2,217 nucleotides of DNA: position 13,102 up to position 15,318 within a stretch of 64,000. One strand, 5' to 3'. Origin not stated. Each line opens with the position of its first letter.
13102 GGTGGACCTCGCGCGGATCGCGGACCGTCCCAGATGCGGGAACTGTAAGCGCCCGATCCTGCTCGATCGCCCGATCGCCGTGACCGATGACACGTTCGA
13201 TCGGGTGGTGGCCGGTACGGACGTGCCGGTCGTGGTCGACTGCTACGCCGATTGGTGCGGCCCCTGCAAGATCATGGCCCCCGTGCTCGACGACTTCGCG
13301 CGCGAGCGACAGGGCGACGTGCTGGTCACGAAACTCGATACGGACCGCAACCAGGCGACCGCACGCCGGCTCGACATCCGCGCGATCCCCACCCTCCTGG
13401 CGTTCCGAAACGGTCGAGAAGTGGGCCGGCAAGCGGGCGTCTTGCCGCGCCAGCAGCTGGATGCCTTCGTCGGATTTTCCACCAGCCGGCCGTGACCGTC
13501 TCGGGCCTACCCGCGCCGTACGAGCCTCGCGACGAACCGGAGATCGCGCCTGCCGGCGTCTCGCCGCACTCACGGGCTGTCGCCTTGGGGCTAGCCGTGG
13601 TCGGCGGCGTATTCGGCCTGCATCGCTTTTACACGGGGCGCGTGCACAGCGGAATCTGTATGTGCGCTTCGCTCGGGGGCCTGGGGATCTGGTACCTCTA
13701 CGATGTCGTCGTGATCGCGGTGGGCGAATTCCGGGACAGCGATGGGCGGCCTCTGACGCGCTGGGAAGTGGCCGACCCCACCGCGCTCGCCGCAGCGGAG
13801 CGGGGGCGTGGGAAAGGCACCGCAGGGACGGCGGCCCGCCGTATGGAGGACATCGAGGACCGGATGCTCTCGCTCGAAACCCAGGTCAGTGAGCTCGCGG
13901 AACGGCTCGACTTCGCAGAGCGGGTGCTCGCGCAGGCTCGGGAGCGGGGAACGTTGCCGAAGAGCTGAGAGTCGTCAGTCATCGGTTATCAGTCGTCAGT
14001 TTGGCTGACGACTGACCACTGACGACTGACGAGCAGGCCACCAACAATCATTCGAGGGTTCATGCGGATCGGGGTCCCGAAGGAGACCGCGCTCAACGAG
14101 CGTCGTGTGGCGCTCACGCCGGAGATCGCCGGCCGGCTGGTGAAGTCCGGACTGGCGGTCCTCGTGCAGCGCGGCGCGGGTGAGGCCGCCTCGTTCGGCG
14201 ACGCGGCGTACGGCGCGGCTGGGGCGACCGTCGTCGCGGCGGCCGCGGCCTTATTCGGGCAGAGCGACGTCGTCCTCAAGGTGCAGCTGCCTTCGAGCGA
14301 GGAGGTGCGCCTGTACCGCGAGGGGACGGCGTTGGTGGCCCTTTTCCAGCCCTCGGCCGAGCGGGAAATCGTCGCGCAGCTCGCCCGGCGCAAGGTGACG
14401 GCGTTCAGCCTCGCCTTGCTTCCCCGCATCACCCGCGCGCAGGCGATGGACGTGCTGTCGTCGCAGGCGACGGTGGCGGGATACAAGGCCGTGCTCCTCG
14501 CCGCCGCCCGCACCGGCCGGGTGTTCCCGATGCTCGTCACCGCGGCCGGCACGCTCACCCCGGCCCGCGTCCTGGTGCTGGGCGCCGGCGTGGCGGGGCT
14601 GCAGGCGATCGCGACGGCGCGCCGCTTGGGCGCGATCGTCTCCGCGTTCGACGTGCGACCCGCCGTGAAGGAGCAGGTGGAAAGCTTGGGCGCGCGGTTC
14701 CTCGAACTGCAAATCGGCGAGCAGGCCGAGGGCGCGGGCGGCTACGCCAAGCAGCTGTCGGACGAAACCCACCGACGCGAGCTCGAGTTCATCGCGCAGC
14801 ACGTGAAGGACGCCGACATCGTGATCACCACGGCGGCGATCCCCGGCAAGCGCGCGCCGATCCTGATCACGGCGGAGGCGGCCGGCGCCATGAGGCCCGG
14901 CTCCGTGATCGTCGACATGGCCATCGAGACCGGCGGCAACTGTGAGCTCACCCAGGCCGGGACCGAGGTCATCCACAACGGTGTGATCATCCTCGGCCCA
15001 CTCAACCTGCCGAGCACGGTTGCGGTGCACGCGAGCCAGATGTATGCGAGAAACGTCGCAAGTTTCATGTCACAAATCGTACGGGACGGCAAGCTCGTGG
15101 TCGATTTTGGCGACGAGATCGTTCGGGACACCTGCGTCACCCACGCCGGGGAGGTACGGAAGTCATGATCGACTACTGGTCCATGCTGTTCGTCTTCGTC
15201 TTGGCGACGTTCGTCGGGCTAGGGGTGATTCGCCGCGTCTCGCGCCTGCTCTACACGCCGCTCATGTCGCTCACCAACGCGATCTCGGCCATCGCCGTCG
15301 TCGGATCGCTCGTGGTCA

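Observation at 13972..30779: Recurrent intergenic 'mirror arrays': short tandem repeats followed by their own reverse complement, with a different unit at every locus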

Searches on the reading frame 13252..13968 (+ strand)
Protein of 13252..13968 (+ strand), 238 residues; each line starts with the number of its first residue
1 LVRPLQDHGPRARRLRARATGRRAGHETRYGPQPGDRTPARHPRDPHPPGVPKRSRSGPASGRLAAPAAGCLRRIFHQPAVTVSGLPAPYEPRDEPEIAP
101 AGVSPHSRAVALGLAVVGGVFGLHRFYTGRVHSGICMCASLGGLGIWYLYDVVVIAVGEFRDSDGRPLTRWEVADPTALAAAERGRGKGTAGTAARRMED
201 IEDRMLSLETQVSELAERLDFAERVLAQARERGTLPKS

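Call 11: search_protein_families(library=pfam, proteins=[window:13252-13968:+])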
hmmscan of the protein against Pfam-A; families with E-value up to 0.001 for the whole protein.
window:13252-13968:+ (238 aa): 1 family
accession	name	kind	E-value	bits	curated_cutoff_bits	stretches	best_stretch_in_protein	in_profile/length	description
PF05154.21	TM2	-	1.2e-13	51.5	27.9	1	105-153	2-51/51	TM2 domain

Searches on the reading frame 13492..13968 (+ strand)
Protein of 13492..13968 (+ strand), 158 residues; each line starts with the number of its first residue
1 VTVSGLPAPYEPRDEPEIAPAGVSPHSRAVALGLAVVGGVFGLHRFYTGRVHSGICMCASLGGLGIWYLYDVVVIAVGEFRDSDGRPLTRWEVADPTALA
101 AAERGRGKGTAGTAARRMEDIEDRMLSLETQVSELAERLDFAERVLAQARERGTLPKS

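Call 90: find_homologous_proteins(query=window:13492-13968:+, max_evalue=1e-15)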
Query window:13492-13968:+ (158 aa): 438 proteins with E <= 1e-15 among 1532 candidates; the best 120 are listed.
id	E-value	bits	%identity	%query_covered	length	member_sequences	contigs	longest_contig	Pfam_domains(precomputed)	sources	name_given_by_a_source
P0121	1.4e-98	345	100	100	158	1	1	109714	PF05154.22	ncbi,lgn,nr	ncbi:MAG TPA: TM2 domain-containing protein [Gemmatimonadales bacterium]|nr:TM2 domain-containing pr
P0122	3.7e-72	259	78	99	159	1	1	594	PF05154.22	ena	-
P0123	1.8e-71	257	77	99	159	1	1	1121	PF05154.22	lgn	-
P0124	3.2e-69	250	76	98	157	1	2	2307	PF05154.22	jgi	jgi:hypothetical protein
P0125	9.9e-69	248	74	99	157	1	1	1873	PF05154.22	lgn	-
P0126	1.5e-68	248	72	100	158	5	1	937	PF05154.22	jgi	jgi:TM2 domain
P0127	1.4e-65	238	72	99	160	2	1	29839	PF05154.22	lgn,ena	-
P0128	1.1e-63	232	71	100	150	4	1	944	PF05154.22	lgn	-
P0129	1.3e-63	232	72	99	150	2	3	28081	PF05154.22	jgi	jgi:hypothetical protein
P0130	1.8e-62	228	73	99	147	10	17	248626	PF05154.22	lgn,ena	-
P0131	3.5e-62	227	71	99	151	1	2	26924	PF05154.22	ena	-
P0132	5.7e-62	226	71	100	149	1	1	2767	PF05154.22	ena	-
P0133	5.8e-62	226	71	99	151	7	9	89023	PF05154.22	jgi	jgi:TM2 domain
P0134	8.8e-62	226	70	100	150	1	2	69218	PF05154.22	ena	-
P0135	1.1e-61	225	70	100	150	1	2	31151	PF05154.22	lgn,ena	-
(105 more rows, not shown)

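Call 91: find_encoding_contigs(protein=P0127, flank=10000, max_places=1)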
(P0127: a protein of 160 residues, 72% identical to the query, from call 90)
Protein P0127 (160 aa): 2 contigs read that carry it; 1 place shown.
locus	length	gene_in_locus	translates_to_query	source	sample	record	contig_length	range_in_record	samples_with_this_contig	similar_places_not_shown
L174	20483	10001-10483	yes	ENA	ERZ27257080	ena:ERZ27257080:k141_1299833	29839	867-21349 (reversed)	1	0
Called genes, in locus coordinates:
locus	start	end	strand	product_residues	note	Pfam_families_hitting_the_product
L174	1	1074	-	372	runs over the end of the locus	PF00355:Rieske, PF00848:Ring_hydroxyl_A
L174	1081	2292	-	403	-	PF00083:Sugar_tr, PF07690:MFS_1, PF00083:Sugar_tr (weak)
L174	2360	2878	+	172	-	PF11684:DUF3280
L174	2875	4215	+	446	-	PF01979:Amidohydro_1, PF07969:Amidohydro_3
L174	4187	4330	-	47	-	-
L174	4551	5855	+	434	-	-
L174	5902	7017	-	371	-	PF00070:Pyr_redox (faint), PF00743:FMO-like, PF01266:DAO (faint), PF01494:FAD_binding_3 (weak), PF07992:Pyr_redox_2, PF13450:NAD_binding_8 (weak), PF13738:Pyr_redox_3, PF13434:Lys_Orn_oxgnase (weak), +1 more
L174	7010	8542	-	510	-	PF00732:GMC_oxred_N, PF05199:GMC_oxred_C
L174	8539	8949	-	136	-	-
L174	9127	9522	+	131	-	PF01042:Ribonuc_L-PSP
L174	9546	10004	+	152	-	PF21352:Zn_ribbon_Thio2, PF00085:Thioredoxin, PF13098:Thioredoxin_2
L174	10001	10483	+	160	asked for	PF05154:TM2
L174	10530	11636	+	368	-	PF05222:AlaDh_PNT_N, PF01262:AlaDh_PNT_C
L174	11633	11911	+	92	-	PF12769:PNTB_4TM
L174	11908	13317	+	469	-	PF02233:PNTB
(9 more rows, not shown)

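Call 92: find_encoding_contigs(protein=P0130, flank=10000, max_places=2)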
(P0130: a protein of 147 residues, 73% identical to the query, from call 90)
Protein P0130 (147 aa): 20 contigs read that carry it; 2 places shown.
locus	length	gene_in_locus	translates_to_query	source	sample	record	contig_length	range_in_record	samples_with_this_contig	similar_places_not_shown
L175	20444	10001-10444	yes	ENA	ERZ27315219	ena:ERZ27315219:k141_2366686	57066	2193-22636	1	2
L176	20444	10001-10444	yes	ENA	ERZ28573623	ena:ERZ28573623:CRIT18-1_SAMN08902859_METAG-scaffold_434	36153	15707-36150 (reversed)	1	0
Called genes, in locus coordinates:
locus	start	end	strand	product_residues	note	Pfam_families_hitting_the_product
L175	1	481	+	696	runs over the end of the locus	PF00930:DPPIV_N (faint), PF07676:PD40 (faint), PF26549:Tricorn_N, PF05448:AXE1 (faint), PF00326:Peptidase_S9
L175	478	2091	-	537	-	PF00654:Voltage_CLC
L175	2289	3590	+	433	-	-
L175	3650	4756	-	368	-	PF00743:FMO-like, PF01266:DAO (faint), PF01494:FAD_binding_3 (weak), PF03486:HI0933_like (faint), PF07992:Pyr_redox_2, PF13738:Pyr_redox_3, PF13434:Lys_Orn_oxgnase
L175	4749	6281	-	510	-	PF01266:DAO (faint), PF00732:GMC_oxred_N, PF05199:GMC_oxred_C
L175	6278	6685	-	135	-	-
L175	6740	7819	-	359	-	PF02805:Ada_Zn_binding, PF00165:HTH_AraC (faint), PF12833:HTH_18, PF02870:Methyltransf_1N, PF01035:DNA_binding_1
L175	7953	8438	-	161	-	PF05163:DinB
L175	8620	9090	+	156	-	PF04343:DUF488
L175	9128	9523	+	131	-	PF01042:Ribonuc_L-PSP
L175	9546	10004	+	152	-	PF21352:Zn_ribbon_Thio2, PF00085:Thioredoxin, PF13098:Thioredoxin_2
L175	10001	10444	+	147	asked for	PF05154:TM2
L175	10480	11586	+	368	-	PF05222:AlaDh_PNT_N, PF01262:AlaDh_PNT_C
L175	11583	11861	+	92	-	PF12769:PNTB_4TM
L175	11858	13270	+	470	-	PF02233:PNTB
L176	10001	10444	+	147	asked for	PF05154:TM2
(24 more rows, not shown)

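Call 93: find_encoding_contigs(protein=P0133, flank=10000, max_places=2)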
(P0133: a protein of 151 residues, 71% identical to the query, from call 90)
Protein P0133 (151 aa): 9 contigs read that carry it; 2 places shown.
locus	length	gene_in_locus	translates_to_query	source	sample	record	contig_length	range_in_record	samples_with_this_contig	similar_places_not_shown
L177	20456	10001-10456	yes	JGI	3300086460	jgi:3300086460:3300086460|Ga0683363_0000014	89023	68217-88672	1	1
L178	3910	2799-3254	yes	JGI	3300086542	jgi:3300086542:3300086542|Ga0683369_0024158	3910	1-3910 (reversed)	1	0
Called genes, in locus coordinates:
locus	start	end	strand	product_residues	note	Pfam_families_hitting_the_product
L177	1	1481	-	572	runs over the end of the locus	PF00654:Voltage_CLC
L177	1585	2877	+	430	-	PF18914:DUF5666 (faint)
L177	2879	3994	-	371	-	PF00070:Pyr_redox (faint), PF00743:FMO-like, PF01266:DAO (faint), PF01494:FAD_binding_3, PF07992:Pyr_redox_2, PF13450:NAD_binding_8 (weak), PF13738:Pyr_redox_3, PF13434:Lys_Orn_oxgnase, +1 more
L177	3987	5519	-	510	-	PF01266:DAO (faint), PF00732:GMC_oxred_N, PF05199:GMC_oxred_C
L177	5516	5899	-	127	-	-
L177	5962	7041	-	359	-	PF02805:Ada_Zn_binding, PF00165:HTH_AraC (faint), PF12833:HTH_18, PF01035:DNA_binding_1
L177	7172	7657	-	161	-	PF05163:DinB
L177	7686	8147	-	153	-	PF10604:Polyketide_cyc2 (weak), PF08327:AHSA1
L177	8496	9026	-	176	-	-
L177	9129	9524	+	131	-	PF01042:Ribonuc_L-PSP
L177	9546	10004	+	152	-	PF21352:Zn_ribbon_Thio2, PF00085:Thioredoxin, PF13098:Thioredoxin_2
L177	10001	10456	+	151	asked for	PF05154:TM2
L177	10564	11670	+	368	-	PF05222:AlaDh_PNT_N, PF01262:AlaDh_PNT_C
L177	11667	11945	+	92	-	PF12769:PNTB_4TM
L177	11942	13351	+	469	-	PF02233:PNTB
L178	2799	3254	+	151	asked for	PF05154:TM2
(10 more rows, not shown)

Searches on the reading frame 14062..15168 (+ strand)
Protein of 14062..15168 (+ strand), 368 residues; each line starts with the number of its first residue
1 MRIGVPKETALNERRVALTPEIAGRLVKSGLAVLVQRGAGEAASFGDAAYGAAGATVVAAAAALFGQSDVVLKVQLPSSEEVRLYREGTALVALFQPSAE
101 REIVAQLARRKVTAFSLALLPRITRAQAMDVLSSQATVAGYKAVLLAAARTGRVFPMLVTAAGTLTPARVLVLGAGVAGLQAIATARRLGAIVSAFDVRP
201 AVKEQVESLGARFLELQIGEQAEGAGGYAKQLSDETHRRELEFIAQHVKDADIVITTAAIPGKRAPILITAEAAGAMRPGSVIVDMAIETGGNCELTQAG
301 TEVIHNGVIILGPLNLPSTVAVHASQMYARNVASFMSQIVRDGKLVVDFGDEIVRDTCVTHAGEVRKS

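Call 11: search_protein_families(library=pfam, proteins=[window:14062-15168:+])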
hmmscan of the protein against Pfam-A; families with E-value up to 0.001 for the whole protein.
window:14062-15168:+ (368 aa): 2 families
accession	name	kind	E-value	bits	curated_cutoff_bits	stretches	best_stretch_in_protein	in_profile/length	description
PF01262.27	AlaDh_PNT_C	-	9e-66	221.8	23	1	143-367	1-213/214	Alanine dehydrogenase/PNT, C-terminal domain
PF05222.21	AlaDh_PNT_N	-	9e-42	143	30.4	1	4-139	1-136/136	Alanine dehydrogenase/PNT, N-terminal domain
